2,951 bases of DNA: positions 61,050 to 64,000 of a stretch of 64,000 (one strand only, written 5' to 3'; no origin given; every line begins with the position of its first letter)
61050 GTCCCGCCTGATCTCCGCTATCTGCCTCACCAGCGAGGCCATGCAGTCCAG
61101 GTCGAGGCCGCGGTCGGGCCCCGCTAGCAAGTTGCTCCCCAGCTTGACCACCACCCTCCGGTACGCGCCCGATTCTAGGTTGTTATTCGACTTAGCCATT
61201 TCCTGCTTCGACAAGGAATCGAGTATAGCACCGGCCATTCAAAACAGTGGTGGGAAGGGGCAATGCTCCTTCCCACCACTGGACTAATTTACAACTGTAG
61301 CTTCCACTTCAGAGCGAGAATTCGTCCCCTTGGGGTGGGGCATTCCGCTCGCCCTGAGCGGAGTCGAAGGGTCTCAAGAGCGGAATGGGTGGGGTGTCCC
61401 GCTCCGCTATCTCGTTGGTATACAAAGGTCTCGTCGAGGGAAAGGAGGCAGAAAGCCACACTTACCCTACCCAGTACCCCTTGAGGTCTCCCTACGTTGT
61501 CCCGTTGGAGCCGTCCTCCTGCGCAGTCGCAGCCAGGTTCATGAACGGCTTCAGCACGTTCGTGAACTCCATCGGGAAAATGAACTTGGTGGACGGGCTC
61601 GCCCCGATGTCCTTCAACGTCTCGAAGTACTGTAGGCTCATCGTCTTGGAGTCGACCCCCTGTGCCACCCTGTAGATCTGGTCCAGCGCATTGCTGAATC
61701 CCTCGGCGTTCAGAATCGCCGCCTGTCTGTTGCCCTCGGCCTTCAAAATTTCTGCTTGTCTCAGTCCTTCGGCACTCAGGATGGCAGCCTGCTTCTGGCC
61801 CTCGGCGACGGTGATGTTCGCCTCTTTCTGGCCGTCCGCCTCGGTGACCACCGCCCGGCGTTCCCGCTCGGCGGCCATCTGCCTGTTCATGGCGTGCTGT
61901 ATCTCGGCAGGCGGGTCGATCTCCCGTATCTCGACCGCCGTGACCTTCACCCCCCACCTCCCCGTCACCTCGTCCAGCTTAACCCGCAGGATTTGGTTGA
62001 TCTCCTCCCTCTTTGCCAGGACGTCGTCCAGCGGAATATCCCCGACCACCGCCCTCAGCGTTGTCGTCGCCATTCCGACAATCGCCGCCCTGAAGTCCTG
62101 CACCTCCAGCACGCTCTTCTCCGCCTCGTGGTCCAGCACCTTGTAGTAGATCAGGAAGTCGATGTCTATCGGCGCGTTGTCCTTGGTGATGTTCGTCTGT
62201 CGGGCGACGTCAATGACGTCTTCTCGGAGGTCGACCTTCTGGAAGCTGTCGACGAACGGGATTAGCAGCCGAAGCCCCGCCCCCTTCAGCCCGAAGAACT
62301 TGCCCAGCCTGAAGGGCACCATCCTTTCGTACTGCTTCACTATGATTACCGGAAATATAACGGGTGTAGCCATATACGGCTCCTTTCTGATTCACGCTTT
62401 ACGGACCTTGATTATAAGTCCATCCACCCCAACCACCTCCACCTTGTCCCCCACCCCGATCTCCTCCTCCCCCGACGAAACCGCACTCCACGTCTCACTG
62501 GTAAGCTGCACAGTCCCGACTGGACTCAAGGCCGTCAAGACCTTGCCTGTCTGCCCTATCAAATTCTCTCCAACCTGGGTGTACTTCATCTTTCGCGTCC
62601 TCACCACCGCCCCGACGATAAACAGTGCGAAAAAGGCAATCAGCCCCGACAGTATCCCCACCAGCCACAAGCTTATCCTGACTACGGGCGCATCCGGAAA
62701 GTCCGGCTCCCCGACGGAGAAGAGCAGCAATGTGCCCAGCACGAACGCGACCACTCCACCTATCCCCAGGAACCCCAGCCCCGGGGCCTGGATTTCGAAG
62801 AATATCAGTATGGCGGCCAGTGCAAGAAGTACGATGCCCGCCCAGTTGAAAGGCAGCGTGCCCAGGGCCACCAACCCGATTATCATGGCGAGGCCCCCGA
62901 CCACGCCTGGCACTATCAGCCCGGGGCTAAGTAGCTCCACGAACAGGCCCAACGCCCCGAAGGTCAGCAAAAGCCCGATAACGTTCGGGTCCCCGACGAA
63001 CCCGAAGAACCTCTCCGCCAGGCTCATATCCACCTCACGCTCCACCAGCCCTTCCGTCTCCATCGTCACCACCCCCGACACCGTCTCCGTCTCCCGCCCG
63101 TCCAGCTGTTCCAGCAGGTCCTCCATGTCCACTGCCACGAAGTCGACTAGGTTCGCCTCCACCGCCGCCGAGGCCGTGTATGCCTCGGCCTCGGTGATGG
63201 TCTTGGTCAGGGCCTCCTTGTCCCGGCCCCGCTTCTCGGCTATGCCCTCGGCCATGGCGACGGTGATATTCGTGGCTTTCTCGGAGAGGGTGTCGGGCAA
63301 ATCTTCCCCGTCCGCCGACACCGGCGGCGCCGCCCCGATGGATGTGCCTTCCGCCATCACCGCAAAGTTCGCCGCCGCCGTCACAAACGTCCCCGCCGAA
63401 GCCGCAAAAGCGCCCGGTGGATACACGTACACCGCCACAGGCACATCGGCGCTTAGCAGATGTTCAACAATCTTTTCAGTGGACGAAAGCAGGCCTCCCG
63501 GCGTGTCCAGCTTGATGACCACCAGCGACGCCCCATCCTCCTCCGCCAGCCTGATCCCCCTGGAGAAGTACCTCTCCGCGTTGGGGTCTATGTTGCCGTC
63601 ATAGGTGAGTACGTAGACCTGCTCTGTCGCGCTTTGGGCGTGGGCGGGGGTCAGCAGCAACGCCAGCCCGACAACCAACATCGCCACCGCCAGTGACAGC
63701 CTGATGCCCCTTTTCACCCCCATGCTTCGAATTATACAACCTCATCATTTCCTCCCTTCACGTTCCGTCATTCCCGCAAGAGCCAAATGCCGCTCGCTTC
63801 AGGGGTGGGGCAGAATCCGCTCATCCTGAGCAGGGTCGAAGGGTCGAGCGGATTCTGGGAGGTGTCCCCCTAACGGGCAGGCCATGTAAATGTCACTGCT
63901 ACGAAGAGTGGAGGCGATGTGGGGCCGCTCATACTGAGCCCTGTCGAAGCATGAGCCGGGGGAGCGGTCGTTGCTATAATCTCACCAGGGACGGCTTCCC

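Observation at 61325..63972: Repeat copies keep their hairpins through compensatory base changes, implying selection on secondary structure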

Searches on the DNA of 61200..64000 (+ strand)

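Call 9: search_rna_families(source=window, start=61200, end=64000, threshold=evalue, max_evalue=10)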
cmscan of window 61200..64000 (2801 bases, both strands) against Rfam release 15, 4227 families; matches with E-value up to 10: 4.
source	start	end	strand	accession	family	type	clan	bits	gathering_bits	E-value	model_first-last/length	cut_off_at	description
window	63168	63192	+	RF01330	CRISPR-DR16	Gene; CRISPR;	-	22.7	35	0.045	6-29/37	no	CRISPR RNA direct repeat element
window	61238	61281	-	RF00737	mir-322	Gene; miRNA;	-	18.5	62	3.1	1-84/84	no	mir-322 microRNA precursor family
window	61518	61577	-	RF01516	v-snoRNA-1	Gene; snRNA; snoRNA; CD-box;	-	16.8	75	3.8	1-65/65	no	Human herpesvirus 1 small nucleolar RNA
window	61826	61877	-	RF01768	flavi_FSE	Cis-reg; frameshift_element;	-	16.2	43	1.8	1-62/62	no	ribosomal frameshift site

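Call 28: build_rna_model(alignment_id=A5, structure=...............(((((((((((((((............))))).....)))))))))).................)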
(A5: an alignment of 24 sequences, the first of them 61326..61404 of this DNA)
Model R1 built from alignment A5 (24 sequences, 79 columns); structure: as given.
model positions 79; base pairs 15; branch points 0; effective number of sequences 1.72; information 0.716 bits per position. Calibrated on 0.2 Mb of random sequence (short: E-values are rough).
structure used (alignment columns):
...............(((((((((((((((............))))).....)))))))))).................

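Call 29: search_with_rna_model(model_id=R1, sources=[window, L030, L031, L032, L033, L034, L035, L036, L039, L041, L042, L043, L044, L046, L047, L048, L049, L050, L051, L052, L053, L055, L056, L058, L060, L061, L062, L064, L065, L067, L069, L070, L071, L073, L074, L076, L078, L079, L080, L081, L082, L083, L084, L085, L086, L087, L088, L089, L090], max_evalue=1, make_alignment=true)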
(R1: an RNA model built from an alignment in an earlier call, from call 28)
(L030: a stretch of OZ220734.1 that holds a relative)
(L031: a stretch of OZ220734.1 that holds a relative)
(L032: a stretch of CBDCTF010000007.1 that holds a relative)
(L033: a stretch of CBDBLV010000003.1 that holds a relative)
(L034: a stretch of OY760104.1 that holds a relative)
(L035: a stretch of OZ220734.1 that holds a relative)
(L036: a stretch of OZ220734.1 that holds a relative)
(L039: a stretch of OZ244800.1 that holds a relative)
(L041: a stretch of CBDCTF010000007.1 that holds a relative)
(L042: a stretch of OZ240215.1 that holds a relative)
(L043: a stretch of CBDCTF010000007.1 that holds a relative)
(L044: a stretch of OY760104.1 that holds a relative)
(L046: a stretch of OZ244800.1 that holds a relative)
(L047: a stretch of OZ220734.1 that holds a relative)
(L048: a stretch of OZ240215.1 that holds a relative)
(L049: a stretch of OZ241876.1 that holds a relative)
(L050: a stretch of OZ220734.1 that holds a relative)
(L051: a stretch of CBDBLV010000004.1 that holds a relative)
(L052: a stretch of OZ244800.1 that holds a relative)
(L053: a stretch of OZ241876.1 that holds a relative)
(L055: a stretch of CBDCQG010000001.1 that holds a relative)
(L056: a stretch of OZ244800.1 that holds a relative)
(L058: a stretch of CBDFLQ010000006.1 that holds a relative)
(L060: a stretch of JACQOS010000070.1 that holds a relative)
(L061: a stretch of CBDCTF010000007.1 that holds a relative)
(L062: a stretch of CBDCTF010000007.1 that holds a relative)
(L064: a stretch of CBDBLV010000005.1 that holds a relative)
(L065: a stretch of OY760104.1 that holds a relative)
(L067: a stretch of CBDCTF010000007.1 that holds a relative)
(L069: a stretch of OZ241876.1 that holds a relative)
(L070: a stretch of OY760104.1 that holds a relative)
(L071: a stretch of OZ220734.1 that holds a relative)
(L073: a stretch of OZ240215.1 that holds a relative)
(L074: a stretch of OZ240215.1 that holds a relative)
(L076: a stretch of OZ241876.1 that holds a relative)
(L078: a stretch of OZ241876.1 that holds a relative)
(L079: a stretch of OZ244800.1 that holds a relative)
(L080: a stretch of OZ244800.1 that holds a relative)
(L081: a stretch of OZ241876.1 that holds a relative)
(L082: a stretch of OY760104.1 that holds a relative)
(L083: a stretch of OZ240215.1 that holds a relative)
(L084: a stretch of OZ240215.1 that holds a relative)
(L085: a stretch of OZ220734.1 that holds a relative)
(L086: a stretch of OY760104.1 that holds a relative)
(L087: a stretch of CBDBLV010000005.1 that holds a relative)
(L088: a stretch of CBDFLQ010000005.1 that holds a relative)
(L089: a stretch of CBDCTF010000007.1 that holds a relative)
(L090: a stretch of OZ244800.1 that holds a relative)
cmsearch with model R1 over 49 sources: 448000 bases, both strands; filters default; matches with E-value up to 1: 112.
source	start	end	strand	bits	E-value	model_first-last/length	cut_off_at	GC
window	61326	61404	+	103.8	3.8e-21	1-79/79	no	0.68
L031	3958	4036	-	103.2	5.1e-21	1-79/79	no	0.67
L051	6923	7001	-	101.7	1.1e-20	1-79/79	no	0.68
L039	14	92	-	101.5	1.3e-20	1-79/79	no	0.71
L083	3389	3467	-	101.5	1.3e-20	1-79/79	no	0.71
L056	6418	6496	-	101.1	1.6e-20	1-79/79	no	0.71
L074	6188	6266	+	101.1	1.6e-20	1-79/79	no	0.71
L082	7470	7548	-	101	1.7e-20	1-79/79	no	0.7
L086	6583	6661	-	100.9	1.8e-20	1-79/79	no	0.68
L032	6454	6532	-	100.5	2.1e-20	1-79/79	no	0.7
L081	2916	2994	-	100.4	2.3e-20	1-79/79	no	0.65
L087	3546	3624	+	100.4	2.3e-20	1-79/79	no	0.65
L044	5660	5738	-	100.1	2.6e-20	1-79/79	no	0.67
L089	1630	1708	-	99.6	3.5e-20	1-79/79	no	0.66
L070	303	381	-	98.7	5.6e-20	1-79/79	no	0.65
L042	2925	3003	-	98.5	6.1e-20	1-79/79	no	0.67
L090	6602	6680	-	98.5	6.1e-20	1-79/79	no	0.67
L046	4047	4125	+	97.8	9.2e-20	1-79/79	no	0.71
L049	1901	1979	+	97.2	1.2e-19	1-79/79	no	0.65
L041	3039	3117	-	96.6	1.7e-19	1-79/79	no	0.65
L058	1848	1926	+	95.8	2.6e-19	1-79/79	no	0.58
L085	7846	7924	+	95.5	3.1e-19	1-79/79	no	0.66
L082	6054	6132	-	94.6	5e-19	1-79/79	no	0.65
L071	3173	3251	+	94.6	5e-19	1-79/79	no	0.66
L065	3007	3085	-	94.5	5.3e-19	1-79/79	no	0.68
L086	868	946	-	94.2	6.2e-19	1-79/79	no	0.63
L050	453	531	+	92.7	1.4e-18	1-79/79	no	0.62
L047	3638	3716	+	90.7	4e-18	1-79/79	no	0.66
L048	5999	6077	+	90.5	4.3e-18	1-79/79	no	0.62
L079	5304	5382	+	88.6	1.2e-17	1-79/79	no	0.61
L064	5911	5989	-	88.3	1.4e-17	1-79/79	no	0.66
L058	3021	3099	+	87.2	2.5e-17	1-79/79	no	0.58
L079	5596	5698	+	78.8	2.1e-15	1-79/79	no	0.67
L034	1483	1556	+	78.4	2.6e-15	1-79/79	no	0.68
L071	7191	7269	+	78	3.3e-15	1-79/79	no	0.61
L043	3436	3517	-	77.5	4.2e-15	1-79/79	no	0.67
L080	3663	3740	+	76.2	8.4e-15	1-79/79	no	0.67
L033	2487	2566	-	74.4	2.2e-14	1-79/79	no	0.7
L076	4232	4311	-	74.4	2.3e-14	1-79/79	no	0.64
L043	1188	1265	-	74.1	2.7e-14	1-79/79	no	0.65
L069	6332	6409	+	71.3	1.1e-13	1-79/79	no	0.69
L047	2243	2321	+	71.2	1.2e-13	1-79/79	no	0.68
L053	6437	6514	-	70.5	1.8e-13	1-79/79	no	0.62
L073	6166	6246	-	67.4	9.2e-13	1-79/79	no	0.65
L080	5750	5828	+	66.8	1.3e-12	1-79/79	no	0.58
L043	435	511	-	64.4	4.6e-12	1-79/79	no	0.62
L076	2987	3064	-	59.1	7.2e-11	1-79/79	no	0.68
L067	5524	5601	+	56.7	2.6e-10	1-79/79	no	0.67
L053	647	713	+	52.9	2e-09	1-79/79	no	0.76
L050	7279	7352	+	52.3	2.8e-09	1-79/79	no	0.69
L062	3120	3186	+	51.6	3.9e-09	1-79/79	no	0.7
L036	305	370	-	51.5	4.1e-09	1-79/79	no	0.76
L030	2024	2090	+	50.9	5.7e-09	1-79/79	no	0.73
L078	7435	7503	+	50.7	6.3e-09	1-79/79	no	0.71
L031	1795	1861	-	50.7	6.5e-09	1-79/79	no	0.78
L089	2472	2544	-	50.7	6.5e-09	1-79/79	no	0.66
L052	2543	2609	+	49.7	1.1e-08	1-79/79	no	0.75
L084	6821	6885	+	47.2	4.1e-08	1-79/79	no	0.74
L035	5929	5999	+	46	7.8e-08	1-79/79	no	0.73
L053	4055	4118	+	43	3.7e-07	1-79/79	no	0.72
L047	2135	2203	+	42.6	4.6e-07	1-79/79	no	0.7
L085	2206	2270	+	42.2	5.8e-07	1-79/79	no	0.74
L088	2050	2116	-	42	6.5e-07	1-79/79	no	0.69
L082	2739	2805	-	41.7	7.5e-07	1-79/79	no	0.75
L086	6456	6522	-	39.4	2.5e-06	1-79/79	no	0.73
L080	2331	2381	+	38.7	3.6e-06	16-66/79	no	0.63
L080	2206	2248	+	37.6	6.6e-06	18-60/79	no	0.63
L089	2853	2924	-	35.9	1.7e-05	1-79/79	no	0.65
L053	4214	4277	+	35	2.6e-05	1-79/79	no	0.69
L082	4024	4167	-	34.2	4.1e-05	1-79/79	no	0.64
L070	7866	7928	-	33.8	4.9e-05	1-79/79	no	0.76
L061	3223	3286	+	33.8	5.1e-05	1-79/79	no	0.7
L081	6234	6334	-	33.4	6.2e-05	1-79/79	no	0.63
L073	725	793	+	32.3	0.00011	1-79/79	no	0.68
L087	1855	1916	+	32.2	0.00011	1-79/79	no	0.79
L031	1232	1302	-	30.3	0.00031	1-79/79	no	0.65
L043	2178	2244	-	29.7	0.00043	1-79/79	no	0.78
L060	7551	7627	-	29.5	0.00047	1-79/79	no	0.62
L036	1553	1617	-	28.2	0.00096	1-79/79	no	0.65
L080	5645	5746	+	27.6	0.0013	1-79/79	no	0.56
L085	2067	2131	+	24.6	0.0064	1-79/79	no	0.65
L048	1803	1869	+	24.1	0.0084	1-79/79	no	0.67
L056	152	221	-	23.7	0.01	1-79/79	no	0.7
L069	7484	7548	+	23.4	0.012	1-79/79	no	0.72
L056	3341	3399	-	23.3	0.013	1-79/79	no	0.75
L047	3560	3635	+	21.6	0.032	1-79/79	no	0.71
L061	569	634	+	21.5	0.034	1-79/79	no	0.71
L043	3351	3415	-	21.3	0.038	1-79/79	no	0.71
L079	5012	5119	+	20.9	0.047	1-79/79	no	0.68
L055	1665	1689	+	20.8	0.049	26-50/79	no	0.64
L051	5078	5142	-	19.8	0.081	1-79/79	no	0.75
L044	3282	3301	-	18.6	0.16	27-46/79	no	0.65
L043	3184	3269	-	18.1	0.2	1-79/79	no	0.66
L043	1081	1149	-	18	0.21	1-79/79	no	0.62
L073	7922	7990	-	18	0.21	1-79/79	no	0.62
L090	7092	7156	-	18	0.21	1-79/79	no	0.77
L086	2273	2344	-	17.4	0.29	1-79/79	no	0.58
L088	2193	2279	-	17.1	0.34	1-79/79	no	0.72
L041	2899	2963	-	16.9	0.39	1-79/79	no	0.69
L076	2296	2380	-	16.7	0.42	1-79/79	no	0.71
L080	2737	2768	-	16.4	0.51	23-55/79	no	0.5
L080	5880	5922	+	15.9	0.67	1-79/79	no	0.6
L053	7637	7702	-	15.8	0.71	1-79/79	no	0.59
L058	3556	3613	+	15.7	0.74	1-79/79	no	0.66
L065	2907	2975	-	15.5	0.81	1-79/79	no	0.67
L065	5579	5665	-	15.4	0.84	1-79/79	no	0.64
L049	5398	5480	-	15.4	0.85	1-79/79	no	0.67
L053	4285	4384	-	15.2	0.93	1-79/79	no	0.67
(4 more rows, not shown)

Alignment A6: 112 matches aligned to the model, 171 columns, each read 5' to 3' on its own strand. Consensus structure (alignment columns), stored with it:
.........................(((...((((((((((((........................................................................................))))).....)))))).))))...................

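Call 30: search_with_rna_model(model_id=R1, sources=[window, L030, L031, L032, L033, L034, L035, L036, L039, L041, L042, L043, L044, L046, L047, L048, L049, L050, L051, L052, L053, L055, L056, L058, L060, L061, L062, L064, L065, L067, L069, L070, L071, L073, L074, L076, L078, L079, L080, L081, L082, L083, L084, L085, L086, L087, L088, L089, L090], max_evalue=0.001, make_alignment=true)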
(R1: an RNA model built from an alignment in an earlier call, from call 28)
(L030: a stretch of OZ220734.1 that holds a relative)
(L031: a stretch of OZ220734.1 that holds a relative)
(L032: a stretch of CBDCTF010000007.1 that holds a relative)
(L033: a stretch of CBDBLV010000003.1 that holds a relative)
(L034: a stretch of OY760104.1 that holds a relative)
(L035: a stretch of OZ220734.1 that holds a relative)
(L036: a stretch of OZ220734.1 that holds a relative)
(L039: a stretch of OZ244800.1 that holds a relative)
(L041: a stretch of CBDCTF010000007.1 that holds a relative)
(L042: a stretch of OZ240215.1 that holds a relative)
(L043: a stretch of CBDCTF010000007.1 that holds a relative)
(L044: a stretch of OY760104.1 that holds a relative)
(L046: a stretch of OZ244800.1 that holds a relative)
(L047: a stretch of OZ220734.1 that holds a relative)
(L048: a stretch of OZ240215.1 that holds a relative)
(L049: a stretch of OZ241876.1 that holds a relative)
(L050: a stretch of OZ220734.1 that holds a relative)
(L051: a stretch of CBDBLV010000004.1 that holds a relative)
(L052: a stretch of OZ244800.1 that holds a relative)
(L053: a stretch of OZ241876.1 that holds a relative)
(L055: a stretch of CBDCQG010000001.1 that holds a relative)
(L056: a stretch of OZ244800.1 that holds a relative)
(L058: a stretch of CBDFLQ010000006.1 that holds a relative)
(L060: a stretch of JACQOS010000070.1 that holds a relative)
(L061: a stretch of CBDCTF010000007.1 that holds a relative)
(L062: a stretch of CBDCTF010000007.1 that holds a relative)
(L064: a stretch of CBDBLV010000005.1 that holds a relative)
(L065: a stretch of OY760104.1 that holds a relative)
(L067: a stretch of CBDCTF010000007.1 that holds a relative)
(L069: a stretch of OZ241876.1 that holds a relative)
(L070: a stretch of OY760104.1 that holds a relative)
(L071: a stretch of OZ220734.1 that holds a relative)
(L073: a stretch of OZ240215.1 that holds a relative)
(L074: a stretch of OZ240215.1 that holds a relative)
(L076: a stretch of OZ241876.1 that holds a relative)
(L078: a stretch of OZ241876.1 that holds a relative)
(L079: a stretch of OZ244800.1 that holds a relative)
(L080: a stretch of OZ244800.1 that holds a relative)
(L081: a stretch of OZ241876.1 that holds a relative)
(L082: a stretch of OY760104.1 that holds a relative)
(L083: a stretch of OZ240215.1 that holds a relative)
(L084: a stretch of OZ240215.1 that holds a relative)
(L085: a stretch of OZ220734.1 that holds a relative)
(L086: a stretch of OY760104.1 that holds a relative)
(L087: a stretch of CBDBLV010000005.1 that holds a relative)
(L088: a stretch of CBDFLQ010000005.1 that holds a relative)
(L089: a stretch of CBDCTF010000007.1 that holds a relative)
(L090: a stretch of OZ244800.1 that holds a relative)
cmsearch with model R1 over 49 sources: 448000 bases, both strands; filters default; matches with E-value up to 0.001: 82.
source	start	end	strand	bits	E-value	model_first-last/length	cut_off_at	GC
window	61326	61404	+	103.8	3.8e-21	1-79/79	no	0.68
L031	3958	4036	-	103.2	5.1e-21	1-79/79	no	0.67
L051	6923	7001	-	101.7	1.1e-20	1-79/79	no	0.68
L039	14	92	-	101.5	1.3e-20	1-79/79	no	0.71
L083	3389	3467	-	101.5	1.3e-20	1-79/79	no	0.71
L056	6418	6496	-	101.1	1.6e-20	1-79/79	no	0.71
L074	6188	6266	+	101.1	1.6e-20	1-79/79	no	0.71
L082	7470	7548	-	101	1.7e-20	1-79/79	no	0.7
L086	6583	6661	-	100.9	1.8e-20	1-79/79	no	0.68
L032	6454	6532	-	100.5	2.1e-20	1-79/79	no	0.7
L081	2916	2994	-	100.4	2.3e-20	1-79/79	no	0.65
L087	3546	3624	+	100.4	2.3e-20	1-79/79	no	0.65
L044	5660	5738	-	100.1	2.6e-20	1-79/79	no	0.67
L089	1630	1708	-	99.6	3.5e-20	1-79/79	no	0.66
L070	303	381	-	98.7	5.6e-20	1-79/79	no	0.65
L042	2925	3003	-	98.5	6.1e-20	1-79/79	no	0.67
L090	6602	6680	-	98.5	6.1e-20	1-79/79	no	0.67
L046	4047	4125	+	97.8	9.2e-20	1-79/79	no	0.71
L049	1901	1979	+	97.2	1.2e-19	1-79/79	no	0.65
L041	3039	3117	-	96.6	1.7e-19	1-79/79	no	0.65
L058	1848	1926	+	95.8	2.6e-19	1-79/79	no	0.58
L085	7846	7924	+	95.5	3.1e-19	1-79/79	no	0.66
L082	6054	6132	-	94.6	5e-19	1-79/79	no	0.65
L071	3173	3251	+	94.6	5e-19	1-79/79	no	0.66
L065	3007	3085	-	94.5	5.3e-19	1-79/79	no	0.68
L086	868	946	-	94.2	6.2e-19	1-79/79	no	0.63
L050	453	531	+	92.7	1.4e-18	1-79/79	no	0.62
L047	3638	3716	+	90.7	4e-18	1-79/79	no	0.66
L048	5999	6077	+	90.5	4.3e-18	1-79/79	no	0.62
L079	5304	5382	+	88.6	1.2e-17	1-79/79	no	0.61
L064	5911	5989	-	88.3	1.4e-17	1-79/79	no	0.66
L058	3021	3099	+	87.2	2.5e-17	1-79/79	no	0.58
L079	5596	5698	+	78.8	2.1e-15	1-79/79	no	0.67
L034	1483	1556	+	78.4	2.6e-15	1-79/79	no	0.68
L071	7191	7269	+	78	3.3e-15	1-79/79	no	0.61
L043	3436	3517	-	77.5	4.2e-15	1-79/79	no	0.67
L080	3663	3740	+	76.2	8.4e-15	1-79/79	no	0.67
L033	2487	2566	-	74.4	2.2e-14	1-79/79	no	0.7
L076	4232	4311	-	74.4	2.3e-14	1-79/79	no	0.64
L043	1188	1265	-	74.1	2.7e-14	1-79/79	no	0.65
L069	6332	6409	+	71.3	1.1e-13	1-79/79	no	0.69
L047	2243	2321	+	71.2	1.2e-13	1-79/79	no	0.68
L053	6437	6514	-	70.5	1.8e-13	1-79/79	no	0.62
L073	6166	6246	-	67.4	9.2e-13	1-79/79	no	0.65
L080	5750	5828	+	66.8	1.3e-12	1-79/79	no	0.58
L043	435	511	-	64.4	4.6e-12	1-79/79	no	0.62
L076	2987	3064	-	59.1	7.2e-11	1-79/79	no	0.68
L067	5524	5601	+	56.7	2.6e-10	1-79/79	no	0.67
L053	647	713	+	52.9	2e-09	1-79/79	no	0.76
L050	7279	7352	+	52.3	2.8e-09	1-79/79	no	0.69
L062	3120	3186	+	51.6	3.9e-09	1-79/79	no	0.7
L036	305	370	-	51.5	4.1e-09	1-79/79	no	0.76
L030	2024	2090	+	50.9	5.7e-09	1-79/79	no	0.73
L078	7435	7503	+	50.7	6.3e-09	1-79/79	no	0.71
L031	1795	1861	-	50.7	6.5e-09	1-79/79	no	0.78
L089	2472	2544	-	50.7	6.5e-09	1-79/79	no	0.66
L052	2543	2609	+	49.7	1.1e-08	1-79/79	no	0.75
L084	6821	6885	+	47.2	4.1e-08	1-79/79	no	0.74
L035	5929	5999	+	46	7.8e-08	1-79/79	no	0.73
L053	4055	4118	+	43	3.7e-07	1-79/79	no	0.72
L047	2135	2203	+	42.6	4.6e-07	1-79/79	no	0.7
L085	2206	2270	+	42.2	5.8e-07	1-79/79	no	0.74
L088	2050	2116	-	42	6.5e-07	1-79/79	no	0.69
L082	2739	2805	-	41.7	7.5e-07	1-79/79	no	0.75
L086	6456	6522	-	39.4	2.5e-06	1-79/79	no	0.73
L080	2331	2381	+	38.7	3.6e-06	16-66/79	no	0.63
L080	2206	2248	+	37.6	6.6e-06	18-60/79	no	0.63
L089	2853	2924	-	35.9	1.7e-05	1-79/79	no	0.65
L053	4214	4277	+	35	2.6e-05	1-79/79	no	0.69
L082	4024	4167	-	34.2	4.1e-05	1-79/79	no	0.64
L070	7866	7928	-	33.8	4.9e-05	1-79/79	no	0.76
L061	3223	3286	+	33.8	5.1e-05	1-79/79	no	0.7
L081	6234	6334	-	33.4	6.2e-05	1-79/79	no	0.63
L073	725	793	+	32.3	0.00011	1-79/79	no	0.68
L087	1855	1916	+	32.2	0.00011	1-79/79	no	0.79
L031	1232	1302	-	30.3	0.00031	1-79/79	no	0.65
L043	2178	2244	-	29.7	0.00043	1-79/79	no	0.78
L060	7551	7627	-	29.5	0.00047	1-79/79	no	0.62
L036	1553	1617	-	28.2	0.00096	1-79/79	no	0.65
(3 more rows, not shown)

Alignment A7: 82 matches aligned to the model, 168 columns, each read 5' to 3' on its own strand. Consensus structure (alignment columns), stored with it:
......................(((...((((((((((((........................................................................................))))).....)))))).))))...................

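Call 88: search_with_rna_model(model_id=R1, sources=[L291, L292, L080], max_evalue=1, filters=off)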
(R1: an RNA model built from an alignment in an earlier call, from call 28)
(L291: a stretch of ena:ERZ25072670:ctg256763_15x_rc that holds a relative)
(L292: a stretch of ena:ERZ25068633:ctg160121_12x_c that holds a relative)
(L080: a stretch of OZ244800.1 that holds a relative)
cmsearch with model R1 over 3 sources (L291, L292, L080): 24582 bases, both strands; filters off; matches with E-value up to 1: 24.
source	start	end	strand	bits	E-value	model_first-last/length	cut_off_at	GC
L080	3663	3740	+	76.2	4.6e-16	1-79/79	no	0.67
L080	5750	5828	+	66.7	7e-14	1-79/79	no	0.58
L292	4323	4369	+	40.2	9.1e-08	16-63/79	no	0.64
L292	3930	3976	+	39.7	1.2e-07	16-63/79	no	0.66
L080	2331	2381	+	38.7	2e-07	16-66/79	no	0.63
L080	2206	2248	+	37.6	3.6e-07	18-60/79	no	0.63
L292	3857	3902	+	36.6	6e-07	16-62/79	no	0.65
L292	3784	3829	+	36.2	7.7e-07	16-62/79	no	0.67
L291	4333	4394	-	34.8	1.6e-06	16-78/79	no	0.68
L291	3066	3120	+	31.2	1.1e-05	16-64/79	no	0.64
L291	3900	3978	+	29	3.5e-05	1-79/79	no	0.7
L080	5653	5746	+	26.2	0.00015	1-79/79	no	0.55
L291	3842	3892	+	24.4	0.0004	16-67/79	no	0.65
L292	2587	2632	+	23.4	0.00068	16-63/79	no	0.76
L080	2737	2768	-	16.4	0.028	23-55/79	no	0.5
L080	5880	5922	+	15.9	0.037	1-79/79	no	0.6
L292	4287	4315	+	15.2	0.051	22-56/79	no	0.62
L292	5895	5987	-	13.1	0.16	1-79/79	no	0.61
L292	4306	4383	-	12.7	0.2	1-79/79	no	0.63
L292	4805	4840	+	12.2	0.26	1-79/79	no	0.83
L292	4824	4864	-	10.2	0.76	1-79/79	no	0.76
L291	3060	3118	-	9.9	0.87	16-68/79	no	0.64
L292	4680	4754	-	9.7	0.95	1-79/79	no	0.73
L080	4741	4781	+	9.7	0.96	1-79/79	no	0.71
